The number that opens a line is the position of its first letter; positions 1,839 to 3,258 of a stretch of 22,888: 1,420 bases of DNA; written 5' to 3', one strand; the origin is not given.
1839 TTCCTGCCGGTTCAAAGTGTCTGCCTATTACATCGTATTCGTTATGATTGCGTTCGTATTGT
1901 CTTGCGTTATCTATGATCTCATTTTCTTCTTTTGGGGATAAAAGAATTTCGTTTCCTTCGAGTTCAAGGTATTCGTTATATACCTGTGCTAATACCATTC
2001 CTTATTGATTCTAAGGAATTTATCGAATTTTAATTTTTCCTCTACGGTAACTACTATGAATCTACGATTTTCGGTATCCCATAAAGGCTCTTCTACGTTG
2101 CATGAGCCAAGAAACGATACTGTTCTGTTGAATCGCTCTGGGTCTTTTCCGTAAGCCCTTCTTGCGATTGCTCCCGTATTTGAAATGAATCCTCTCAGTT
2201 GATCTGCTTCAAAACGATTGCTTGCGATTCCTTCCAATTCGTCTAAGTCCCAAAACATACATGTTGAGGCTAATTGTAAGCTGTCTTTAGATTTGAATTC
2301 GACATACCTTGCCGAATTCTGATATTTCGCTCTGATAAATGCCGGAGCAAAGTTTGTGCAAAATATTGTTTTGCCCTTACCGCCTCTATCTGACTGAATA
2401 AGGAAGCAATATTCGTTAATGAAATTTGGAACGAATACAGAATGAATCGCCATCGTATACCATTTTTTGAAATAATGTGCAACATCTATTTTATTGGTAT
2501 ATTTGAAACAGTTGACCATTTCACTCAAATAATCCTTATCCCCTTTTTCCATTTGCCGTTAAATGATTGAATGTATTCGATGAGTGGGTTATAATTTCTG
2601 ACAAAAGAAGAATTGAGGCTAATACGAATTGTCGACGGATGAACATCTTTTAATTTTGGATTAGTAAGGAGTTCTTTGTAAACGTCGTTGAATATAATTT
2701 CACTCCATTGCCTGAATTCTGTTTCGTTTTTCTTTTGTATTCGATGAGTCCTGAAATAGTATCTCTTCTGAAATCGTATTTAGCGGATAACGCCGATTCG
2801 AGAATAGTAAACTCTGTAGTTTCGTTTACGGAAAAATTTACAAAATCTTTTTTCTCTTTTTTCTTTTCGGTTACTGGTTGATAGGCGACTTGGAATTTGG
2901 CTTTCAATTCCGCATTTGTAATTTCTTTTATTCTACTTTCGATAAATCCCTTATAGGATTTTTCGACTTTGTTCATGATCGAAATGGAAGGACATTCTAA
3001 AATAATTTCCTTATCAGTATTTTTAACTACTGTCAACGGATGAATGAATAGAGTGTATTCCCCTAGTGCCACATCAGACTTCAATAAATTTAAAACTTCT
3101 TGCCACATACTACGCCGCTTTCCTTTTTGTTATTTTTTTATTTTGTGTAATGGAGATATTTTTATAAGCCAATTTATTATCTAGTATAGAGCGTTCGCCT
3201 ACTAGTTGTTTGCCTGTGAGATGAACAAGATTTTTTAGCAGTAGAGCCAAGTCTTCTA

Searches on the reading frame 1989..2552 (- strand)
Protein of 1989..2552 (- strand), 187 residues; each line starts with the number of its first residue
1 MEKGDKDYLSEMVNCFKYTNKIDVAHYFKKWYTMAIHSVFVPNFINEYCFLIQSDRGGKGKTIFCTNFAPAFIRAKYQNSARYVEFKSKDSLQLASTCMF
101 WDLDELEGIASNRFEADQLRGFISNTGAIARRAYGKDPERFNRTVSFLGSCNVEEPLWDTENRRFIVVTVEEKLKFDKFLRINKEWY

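Call 79: search_protein_families(library=pfam, proteins=[window:1989-2552:-], max_evalue=0.001)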
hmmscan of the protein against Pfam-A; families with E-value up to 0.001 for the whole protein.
window:1989-2552:- (187 aa): 2 families
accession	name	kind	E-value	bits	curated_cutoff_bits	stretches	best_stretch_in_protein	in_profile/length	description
PF05272.17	VapE-like_dom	-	1.1e-20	74.4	25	1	13-178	16-176/217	Virulence-associated protein E-like domain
PF19263.5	DUF5906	-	5.8e-06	27.4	27.6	1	54-164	3-114/114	Family of unknown function (DUF5906)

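Call 92: find_encoding_contigs(protein=window:1989-2552:-, flank=10000, max_places=1)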
Protein window:1989-2552:- (187 aa): no gene with exactly this product is on record in the collection.

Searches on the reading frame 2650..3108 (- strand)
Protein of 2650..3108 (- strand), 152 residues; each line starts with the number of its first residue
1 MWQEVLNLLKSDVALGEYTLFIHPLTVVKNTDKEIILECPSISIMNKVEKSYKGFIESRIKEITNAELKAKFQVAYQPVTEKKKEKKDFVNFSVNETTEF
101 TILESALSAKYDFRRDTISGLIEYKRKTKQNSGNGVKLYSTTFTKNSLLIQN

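Call 79: search_protein_families(library=pfam, proteins=[window:2650-3108:-], max_evalue=0.001)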
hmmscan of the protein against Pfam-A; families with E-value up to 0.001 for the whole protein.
window:2650-3108:- (152 aa): 1 family
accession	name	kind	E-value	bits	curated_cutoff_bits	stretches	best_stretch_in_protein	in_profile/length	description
PF11638.13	DnaA_N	-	1.7e-06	28.1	24.6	1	1-61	3-64/65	DnaA N-terminal domain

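Call 94: find_encoding_contigs(protein=window:2650-3108:-, flank=10000, max_places=1)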
Protein window:2650-3108:- (152 aa): no gene with exactly this product is on record in the collection.
